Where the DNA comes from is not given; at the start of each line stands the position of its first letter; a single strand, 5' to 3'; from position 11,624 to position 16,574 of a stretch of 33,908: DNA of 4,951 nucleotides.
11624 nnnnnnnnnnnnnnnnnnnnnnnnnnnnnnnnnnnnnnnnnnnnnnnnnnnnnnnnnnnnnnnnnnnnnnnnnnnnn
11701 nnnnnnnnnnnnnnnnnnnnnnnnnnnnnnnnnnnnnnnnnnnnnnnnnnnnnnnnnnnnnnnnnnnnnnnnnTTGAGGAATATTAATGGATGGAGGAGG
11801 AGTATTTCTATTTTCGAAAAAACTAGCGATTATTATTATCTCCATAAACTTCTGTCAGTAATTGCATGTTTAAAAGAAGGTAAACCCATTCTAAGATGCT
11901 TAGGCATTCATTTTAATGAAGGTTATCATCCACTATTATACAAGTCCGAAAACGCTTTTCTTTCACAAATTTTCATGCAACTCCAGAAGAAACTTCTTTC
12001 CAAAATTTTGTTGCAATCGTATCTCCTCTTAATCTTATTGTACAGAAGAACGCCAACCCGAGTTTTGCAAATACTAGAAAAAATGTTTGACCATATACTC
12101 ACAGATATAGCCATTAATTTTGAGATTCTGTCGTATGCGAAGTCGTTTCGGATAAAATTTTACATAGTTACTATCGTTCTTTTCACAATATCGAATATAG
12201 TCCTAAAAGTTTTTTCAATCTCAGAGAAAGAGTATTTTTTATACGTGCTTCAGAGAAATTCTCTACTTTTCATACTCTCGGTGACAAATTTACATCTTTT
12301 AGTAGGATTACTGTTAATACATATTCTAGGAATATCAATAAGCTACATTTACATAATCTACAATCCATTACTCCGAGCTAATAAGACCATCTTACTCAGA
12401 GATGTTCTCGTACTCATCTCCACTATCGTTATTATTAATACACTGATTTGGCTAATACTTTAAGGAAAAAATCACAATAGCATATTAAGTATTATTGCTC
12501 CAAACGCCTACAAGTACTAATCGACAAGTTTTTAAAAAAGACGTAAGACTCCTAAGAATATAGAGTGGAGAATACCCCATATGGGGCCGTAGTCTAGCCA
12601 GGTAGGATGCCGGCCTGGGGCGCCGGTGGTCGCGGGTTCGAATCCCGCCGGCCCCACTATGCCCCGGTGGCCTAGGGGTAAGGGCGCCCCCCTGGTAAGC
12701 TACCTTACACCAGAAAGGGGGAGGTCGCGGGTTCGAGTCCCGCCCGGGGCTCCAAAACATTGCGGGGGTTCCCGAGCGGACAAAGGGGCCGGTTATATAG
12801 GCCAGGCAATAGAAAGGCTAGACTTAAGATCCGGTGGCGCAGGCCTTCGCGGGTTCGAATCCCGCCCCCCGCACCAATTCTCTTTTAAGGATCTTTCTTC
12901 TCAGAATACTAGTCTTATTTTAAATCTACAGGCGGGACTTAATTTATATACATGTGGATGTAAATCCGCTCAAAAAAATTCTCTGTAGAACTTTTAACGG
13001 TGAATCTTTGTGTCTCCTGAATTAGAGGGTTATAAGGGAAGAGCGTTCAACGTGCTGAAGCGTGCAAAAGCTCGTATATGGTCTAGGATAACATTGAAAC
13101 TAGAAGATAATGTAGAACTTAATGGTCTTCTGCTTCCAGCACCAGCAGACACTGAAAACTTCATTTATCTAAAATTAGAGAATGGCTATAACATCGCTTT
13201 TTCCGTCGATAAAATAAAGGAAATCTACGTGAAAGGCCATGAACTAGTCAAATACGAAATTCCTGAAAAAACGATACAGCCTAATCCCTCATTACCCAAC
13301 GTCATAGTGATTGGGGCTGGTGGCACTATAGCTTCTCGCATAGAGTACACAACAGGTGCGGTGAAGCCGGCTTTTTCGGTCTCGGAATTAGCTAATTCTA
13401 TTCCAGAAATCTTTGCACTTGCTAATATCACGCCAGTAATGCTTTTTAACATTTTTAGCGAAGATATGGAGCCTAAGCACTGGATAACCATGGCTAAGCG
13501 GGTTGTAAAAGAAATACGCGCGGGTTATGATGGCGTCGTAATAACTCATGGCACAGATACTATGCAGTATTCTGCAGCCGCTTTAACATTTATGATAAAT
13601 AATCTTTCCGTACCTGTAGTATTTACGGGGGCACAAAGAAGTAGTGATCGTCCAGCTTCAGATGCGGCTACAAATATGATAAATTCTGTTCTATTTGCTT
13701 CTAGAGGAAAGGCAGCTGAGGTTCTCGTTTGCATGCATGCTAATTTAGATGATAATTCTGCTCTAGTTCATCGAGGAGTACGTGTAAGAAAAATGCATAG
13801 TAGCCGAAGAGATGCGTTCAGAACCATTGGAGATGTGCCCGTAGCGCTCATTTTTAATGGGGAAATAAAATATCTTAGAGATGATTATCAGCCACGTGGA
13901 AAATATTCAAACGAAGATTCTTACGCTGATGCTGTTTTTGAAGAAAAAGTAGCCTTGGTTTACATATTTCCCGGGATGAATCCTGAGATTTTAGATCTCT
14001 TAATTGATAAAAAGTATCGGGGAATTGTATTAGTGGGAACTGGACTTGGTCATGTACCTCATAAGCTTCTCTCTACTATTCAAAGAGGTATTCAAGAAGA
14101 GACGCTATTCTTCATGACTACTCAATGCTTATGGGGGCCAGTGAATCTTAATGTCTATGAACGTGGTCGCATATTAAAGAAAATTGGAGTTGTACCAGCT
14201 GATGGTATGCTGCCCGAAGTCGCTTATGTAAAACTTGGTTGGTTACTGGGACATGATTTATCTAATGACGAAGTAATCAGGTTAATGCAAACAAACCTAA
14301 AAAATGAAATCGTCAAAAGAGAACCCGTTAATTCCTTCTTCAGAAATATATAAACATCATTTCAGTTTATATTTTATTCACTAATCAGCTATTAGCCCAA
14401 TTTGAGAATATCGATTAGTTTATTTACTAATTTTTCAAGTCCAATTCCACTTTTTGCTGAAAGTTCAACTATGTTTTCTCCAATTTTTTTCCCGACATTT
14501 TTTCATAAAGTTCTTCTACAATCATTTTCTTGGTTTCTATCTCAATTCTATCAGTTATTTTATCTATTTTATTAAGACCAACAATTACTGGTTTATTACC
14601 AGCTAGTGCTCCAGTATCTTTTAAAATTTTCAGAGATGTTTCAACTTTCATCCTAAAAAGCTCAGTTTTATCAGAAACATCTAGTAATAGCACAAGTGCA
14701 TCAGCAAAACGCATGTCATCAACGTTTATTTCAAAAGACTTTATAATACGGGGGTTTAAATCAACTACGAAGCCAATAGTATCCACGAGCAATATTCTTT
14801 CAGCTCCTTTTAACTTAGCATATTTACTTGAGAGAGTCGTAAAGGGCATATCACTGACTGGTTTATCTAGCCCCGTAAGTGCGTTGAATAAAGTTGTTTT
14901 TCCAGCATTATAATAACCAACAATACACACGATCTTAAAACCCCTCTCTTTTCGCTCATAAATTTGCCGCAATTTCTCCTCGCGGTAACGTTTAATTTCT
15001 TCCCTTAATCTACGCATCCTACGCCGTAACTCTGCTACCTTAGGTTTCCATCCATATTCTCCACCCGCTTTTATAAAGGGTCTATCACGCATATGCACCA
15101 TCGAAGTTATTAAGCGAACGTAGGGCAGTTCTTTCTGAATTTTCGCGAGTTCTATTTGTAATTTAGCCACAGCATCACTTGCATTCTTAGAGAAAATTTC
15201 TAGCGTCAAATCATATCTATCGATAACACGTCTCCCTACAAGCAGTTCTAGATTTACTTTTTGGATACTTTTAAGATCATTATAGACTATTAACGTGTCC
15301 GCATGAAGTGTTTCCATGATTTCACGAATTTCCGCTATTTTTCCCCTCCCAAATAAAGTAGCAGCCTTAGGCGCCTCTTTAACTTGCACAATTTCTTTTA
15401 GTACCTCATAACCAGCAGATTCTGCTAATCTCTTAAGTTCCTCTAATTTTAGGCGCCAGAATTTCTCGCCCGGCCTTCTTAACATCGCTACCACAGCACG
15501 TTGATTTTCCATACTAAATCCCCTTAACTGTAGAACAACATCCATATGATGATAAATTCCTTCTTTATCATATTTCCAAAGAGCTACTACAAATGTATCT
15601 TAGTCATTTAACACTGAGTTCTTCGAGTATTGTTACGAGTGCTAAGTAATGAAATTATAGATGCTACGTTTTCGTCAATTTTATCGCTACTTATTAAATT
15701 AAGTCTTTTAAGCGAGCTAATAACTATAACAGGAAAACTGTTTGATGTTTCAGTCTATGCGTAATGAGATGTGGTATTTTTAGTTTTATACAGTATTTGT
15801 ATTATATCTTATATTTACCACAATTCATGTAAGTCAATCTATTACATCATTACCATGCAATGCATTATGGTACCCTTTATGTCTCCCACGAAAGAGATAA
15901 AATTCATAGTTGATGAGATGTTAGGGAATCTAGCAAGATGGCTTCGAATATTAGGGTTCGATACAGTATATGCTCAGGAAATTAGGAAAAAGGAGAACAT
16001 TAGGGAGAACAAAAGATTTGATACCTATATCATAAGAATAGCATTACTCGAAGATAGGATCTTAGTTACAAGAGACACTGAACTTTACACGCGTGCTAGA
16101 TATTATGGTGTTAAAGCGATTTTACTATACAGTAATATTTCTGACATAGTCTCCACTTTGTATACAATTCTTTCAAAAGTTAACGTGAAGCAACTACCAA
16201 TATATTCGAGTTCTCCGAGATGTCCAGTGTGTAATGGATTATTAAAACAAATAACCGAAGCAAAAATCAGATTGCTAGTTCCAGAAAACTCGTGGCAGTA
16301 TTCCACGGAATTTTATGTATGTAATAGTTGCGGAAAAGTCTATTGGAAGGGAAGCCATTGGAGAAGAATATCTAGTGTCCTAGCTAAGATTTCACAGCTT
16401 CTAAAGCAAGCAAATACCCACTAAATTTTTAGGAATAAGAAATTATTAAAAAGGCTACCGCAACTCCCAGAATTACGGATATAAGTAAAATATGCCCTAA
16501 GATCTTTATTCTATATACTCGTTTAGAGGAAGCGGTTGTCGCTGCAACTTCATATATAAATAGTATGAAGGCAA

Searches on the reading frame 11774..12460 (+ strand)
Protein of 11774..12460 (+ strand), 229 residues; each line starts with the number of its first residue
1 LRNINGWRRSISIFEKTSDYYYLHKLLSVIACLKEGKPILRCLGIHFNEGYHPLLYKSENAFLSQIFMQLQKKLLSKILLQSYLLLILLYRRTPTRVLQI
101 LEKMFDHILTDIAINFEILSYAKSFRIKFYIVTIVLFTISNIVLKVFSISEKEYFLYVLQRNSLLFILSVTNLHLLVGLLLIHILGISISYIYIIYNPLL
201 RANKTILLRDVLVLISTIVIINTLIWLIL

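Call 41: find_homologous_proteins(query=window:11774-12460:+, max_evalue=0.01)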
Query window:11774-12460:+ (229 aa): 1 proteins with E <= 0.01 among 838 candidates. Only proteins of 125 to 401 residues were searched: fused or split forms outside these lengths cannot appear, so this answer is no evidence that the protein stands alone or is whole; lengths 'longer' or 'shorter' looks for them.
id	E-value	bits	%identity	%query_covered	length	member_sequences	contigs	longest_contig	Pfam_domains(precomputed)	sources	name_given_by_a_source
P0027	2.6e-134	464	100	100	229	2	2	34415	-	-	-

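Call 55: search_protein_families(library=pfam, alignment_id=A5, max_evalue=1)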
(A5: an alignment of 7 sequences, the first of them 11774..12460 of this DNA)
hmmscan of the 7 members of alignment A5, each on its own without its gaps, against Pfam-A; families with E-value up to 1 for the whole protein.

A. member 1, window:11774-12460:+ (229 aa): 0 families

B. families by the number of members that match (of 7 scanned): 2 families
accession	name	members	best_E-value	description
PF03600.22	CitMHS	1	0.13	Citrate transporter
PF22043.2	DUF6935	1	0.24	Domain of unknown function (DUF6935)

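Call 57: search_solved_structures(query=A5, max_evalue=10)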
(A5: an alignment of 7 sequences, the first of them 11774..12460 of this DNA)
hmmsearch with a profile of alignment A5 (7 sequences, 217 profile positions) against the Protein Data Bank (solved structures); distinct sequences matched with E-value up to 10: 6.
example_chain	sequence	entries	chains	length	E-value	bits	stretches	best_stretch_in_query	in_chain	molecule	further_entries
8d07_D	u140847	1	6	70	0.16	14.6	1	66-120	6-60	HALC3_109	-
6xeh_A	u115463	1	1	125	0.29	13.8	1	6-66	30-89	DE NOVO DESIGNED OR386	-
5tdy_B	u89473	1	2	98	0.85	12.3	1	66-125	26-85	Flagellar motor switch protein FliG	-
7k58_O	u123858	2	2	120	1.1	11.9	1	10-67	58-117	Dynein light chain 2A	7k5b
7dd5_A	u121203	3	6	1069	1.7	11.3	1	130-209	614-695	Calcium-Sensing Receptor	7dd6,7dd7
7e6t_B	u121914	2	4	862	4.2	10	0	129-210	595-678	Extracellular calcium-sensing receptor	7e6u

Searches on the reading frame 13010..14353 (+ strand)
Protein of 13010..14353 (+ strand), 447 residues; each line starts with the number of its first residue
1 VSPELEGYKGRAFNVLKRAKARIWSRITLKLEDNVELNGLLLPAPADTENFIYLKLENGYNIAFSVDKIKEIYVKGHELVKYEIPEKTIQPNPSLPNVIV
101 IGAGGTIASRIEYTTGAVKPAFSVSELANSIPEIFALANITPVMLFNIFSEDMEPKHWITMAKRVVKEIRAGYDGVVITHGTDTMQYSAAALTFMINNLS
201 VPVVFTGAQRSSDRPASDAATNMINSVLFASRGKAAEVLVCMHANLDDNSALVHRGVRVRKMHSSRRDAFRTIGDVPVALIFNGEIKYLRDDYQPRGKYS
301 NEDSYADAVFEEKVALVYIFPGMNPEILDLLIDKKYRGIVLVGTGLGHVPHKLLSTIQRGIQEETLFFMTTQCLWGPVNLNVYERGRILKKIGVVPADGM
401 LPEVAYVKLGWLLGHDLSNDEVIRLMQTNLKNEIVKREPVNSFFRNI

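Call 17: search_protein_families(library=pfam, proteins=[window:13010-14353:+], max_evalue=0.001)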
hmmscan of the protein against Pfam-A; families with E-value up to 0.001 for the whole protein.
window:13010-14353:+ (447 aa): 3 families
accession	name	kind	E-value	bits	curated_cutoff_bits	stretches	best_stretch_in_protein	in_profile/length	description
PF00710.25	Asparaginase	-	1.7e-62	210.8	22.5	1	97-291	1-190/193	Asparaginase, N-terminal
PF17763.6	Asparaginase_C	-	5.1e-29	101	34.6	1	313-426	1-114/114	Glutaminase/Asparaginase C-terminal domain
PF18195.6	GatD_N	-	9.7e-10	38.1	25.7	1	24-72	4-51/54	GatD N-terminal domain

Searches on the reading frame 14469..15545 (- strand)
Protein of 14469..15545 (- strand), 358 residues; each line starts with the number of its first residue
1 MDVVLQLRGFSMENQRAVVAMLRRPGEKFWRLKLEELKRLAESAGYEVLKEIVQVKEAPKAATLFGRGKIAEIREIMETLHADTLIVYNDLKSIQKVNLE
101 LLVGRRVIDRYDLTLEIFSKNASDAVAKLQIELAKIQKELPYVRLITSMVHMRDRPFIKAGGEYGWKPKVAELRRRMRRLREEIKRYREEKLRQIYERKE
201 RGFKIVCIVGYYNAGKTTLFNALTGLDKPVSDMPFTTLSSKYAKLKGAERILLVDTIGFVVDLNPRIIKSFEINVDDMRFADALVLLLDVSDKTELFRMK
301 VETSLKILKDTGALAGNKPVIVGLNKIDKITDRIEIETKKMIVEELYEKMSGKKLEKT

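Call 18: search_protein_families(library=pfam, proteins=[window:14469-15545:-], max_evalue=0.001)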
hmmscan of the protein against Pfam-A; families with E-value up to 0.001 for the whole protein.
window:14469-15545:- (358 aa): 6 families
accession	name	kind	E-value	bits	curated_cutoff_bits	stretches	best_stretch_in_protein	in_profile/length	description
PF13167.11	GTP-bdg_N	-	4.2e-24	85.4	25.4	1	33-118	3-88/89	GTP-binding GTPase N-terminal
PF01926.29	MMR_HSR1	-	2.1e-18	66.9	21.9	1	206-326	2-113/113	50S ribosome-binding GTPase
PF02421.24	FeoB_N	-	1.8e-10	41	27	1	206-341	3-130/156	Ferrous iron transport protein B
PF16360.10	GTP-bdg_M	-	4e-06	27.7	29.5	1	122-197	2-78/79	GTP-binding GTPase Middle Region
PF00009.33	GTP_EFTU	-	2.9e-05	24.2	26.5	0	278-350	90-154/188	Elongation factor Tu GTP binding domain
PF00025.27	Arf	-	0.00054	19.9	22.3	0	197-341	9-139/174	ADP-ribosylation factor family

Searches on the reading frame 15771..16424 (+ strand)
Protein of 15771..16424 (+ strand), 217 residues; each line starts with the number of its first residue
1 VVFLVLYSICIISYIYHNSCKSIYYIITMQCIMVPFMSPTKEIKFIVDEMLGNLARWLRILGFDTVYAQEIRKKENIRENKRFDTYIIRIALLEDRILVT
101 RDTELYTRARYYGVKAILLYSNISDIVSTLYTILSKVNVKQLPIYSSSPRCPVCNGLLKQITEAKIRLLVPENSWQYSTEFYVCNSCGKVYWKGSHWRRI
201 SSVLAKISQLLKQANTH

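Call 18: search_protein_families(library=pfam, proteins=[window:15771-16424:+], max_evalue=0.001)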
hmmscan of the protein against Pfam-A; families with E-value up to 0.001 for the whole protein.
window:15771-16424:+ (217 aa): 2 families
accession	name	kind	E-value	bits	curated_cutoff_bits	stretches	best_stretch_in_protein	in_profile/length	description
PF01927.22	Mut7-C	-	9.2e-38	130.1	23.3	1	44-203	2-145/146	Mut7-C RNAse domain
PF18480.7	DUF5615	-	0.00054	20.2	23.8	1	44-114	2-67/110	Domain of unknown function (DUF5615)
